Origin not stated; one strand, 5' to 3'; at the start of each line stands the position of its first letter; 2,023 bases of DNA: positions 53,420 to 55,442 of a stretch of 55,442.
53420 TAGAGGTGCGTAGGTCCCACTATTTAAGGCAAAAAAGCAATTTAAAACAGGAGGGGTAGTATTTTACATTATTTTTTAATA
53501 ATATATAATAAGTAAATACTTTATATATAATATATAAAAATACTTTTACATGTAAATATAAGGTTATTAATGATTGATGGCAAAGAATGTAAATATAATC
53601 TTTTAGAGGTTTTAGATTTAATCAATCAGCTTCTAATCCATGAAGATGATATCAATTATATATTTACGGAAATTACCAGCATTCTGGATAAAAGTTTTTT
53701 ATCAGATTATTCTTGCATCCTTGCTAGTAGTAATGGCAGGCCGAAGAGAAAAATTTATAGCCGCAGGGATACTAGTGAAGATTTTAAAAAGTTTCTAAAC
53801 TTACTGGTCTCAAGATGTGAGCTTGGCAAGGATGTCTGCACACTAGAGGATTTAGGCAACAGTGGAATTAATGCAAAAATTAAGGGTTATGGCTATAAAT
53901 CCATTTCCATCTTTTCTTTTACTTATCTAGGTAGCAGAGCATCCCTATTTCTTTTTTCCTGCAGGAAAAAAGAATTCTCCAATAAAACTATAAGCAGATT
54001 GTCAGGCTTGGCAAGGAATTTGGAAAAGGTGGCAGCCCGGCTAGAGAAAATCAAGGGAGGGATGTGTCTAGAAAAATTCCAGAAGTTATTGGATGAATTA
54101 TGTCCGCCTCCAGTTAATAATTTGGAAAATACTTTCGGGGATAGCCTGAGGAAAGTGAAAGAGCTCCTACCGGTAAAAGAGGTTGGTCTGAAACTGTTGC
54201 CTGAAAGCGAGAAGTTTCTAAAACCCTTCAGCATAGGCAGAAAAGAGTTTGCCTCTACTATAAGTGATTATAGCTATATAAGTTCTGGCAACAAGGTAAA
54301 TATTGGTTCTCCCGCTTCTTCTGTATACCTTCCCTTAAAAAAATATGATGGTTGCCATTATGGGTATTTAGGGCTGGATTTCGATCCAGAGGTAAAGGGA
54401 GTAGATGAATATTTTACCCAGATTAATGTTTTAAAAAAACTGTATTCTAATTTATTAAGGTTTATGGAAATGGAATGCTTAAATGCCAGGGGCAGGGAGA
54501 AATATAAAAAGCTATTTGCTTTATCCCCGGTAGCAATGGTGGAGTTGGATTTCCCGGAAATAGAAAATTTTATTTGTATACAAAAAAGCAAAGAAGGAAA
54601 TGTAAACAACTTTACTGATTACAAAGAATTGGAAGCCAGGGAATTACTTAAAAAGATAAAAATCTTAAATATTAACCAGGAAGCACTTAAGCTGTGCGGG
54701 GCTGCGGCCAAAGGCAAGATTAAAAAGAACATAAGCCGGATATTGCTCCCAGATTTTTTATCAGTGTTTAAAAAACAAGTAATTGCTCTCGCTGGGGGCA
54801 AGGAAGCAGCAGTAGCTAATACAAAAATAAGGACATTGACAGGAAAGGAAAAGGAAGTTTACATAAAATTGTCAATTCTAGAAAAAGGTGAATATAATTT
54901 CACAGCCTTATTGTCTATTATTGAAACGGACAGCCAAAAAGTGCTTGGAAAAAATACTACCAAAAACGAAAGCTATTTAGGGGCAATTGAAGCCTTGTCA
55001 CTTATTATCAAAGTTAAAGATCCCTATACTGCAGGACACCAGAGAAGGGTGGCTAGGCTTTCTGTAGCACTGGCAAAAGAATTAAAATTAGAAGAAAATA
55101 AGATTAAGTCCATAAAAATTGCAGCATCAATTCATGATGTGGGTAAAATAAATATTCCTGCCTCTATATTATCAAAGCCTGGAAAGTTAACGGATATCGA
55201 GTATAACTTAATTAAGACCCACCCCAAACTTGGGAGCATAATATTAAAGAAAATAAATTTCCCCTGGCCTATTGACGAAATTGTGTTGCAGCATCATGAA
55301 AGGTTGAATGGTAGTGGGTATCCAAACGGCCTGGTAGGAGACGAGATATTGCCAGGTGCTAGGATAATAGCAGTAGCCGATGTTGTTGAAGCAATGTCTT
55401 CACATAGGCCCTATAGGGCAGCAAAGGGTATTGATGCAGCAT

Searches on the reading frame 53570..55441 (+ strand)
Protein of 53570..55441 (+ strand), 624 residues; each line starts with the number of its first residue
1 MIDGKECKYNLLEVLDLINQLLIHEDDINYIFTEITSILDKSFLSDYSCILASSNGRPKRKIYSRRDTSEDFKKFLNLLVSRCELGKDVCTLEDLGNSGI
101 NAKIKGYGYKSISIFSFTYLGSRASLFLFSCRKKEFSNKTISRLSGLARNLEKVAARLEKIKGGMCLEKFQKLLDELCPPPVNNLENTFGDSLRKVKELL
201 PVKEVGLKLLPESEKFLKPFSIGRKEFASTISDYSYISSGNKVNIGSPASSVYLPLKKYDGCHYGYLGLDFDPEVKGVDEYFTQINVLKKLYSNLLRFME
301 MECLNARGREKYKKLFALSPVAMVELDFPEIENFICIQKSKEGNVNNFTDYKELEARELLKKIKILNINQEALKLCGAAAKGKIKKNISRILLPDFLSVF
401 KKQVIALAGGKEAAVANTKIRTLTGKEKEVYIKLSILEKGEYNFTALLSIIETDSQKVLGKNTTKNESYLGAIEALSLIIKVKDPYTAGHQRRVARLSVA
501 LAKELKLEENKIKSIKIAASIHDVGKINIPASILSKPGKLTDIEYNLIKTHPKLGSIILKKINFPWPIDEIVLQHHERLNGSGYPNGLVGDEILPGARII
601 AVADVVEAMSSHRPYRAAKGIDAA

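Call 40: search_protein_families(library=pfam, proteins=[window:53570-55441:+], max_evalue=0.00001)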
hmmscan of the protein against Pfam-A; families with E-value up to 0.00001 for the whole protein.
window:53570-55441:+ (624 aa): 2 families
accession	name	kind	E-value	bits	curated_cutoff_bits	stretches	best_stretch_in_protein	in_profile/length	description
PF13487.12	HD_5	-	8.7e-35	120.4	27.2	1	476-624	3-154/170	HD domain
PF01966.28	HD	-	3.2e-18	66.5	22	1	488-609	2-116/116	HD domain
